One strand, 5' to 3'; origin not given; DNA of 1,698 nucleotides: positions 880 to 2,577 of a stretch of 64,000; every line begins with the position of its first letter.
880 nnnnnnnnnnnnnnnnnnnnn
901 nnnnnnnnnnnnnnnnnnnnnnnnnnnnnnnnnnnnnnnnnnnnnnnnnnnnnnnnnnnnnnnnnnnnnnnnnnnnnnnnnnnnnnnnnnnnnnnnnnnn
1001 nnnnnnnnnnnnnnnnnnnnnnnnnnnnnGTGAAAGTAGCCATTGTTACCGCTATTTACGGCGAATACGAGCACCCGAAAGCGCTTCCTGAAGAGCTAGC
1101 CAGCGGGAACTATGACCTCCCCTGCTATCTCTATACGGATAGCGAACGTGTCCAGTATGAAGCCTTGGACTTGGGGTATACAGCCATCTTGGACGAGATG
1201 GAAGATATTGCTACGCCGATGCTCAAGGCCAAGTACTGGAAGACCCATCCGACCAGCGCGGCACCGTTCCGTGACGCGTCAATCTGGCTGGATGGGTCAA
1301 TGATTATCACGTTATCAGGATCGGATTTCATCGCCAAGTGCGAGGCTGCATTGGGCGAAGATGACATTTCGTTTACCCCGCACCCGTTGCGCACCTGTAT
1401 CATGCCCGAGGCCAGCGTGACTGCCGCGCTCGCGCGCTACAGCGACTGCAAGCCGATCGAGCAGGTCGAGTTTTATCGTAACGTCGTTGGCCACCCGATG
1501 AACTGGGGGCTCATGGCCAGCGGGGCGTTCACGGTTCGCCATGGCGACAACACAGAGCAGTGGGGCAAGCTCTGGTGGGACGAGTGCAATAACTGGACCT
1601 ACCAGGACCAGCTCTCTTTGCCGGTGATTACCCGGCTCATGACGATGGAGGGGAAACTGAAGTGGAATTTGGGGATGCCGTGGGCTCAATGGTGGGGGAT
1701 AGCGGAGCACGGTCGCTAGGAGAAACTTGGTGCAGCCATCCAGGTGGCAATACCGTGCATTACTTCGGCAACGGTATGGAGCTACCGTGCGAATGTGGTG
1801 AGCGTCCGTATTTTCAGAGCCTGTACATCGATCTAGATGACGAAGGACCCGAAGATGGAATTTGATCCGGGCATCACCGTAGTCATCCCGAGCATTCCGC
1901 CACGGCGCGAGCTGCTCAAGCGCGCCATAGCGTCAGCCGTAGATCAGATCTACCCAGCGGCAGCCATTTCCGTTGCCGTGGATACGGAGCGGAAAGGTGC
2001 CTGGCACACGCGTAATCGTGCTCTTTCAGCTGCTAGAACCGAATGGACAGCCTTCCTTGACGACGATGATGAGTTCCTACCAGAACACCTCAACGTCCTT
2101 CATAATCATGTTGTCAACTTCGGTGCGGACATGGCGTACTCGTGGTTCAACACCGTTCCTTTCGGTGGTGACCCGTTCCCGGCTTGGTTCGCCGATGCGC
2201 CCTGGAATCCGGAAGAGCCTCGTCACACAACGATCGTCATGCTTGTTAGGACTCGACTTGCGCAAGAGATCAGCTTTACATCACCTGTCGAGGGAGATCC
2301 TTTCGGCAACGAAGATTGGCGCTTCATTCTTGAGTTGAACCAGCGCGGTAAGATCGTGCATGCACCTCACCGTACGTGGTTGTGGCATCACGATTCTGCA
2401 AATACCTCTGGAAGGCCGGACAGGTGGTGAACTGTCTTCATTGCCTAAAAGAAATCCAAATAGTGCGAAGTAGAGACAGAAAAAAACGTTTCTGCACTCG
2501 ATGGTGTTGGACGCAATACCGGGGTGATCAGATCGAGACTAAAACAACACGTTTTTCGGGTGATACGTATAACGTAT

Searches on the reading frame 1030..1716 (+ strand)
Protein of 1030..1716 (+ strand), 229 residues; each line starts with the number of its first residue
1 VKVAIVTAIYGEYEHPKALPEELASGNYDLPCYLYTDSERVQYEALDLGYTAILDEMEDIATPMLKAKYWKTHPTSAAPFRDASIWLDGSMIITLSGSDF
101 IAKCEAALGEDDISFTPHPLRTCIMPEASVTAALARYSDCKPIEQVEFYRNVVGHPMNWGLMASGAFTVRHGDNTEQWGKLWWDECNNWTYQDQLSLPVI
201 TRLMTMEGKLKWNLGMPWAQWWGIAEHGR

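Call 54: search_protein_families(library=pfam, proteins=[window:1030-1716:+], max_evalue=0.001)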
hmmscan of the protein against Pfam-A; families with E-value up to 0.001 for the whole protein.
window:1030-1716:+ (229 aa): 1 family
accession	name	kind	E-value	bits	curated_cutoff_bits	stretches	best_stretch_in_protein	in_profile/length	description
PF04765.19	TOD1_MUCI70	-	7e-08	32.6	21.4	1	83-213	162-298/314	TOD1/MUCI70, glycosyltransferase-like domain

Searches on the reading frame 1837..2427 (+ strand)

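Call 54: search_protein_families(library=pfam, proteins=[window:1837-2427:+], max_evalue=0.001)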
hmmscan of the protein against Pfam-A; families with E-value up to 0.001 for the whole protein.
window:1837-2427:+ (197 aa): 2 families
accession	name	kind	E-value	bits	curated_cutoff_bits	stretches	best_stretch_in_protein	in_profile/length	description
PF00535.33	Glycos_transf_2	-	9.1e-09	35.9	23.3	1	47-105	58-116/168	Glycosyl transferase family 2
PF13641.12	Glyco_tranf_2_3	-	0.00042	20.8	27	0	29-86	45-105/230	Glycosyltransferase like family 2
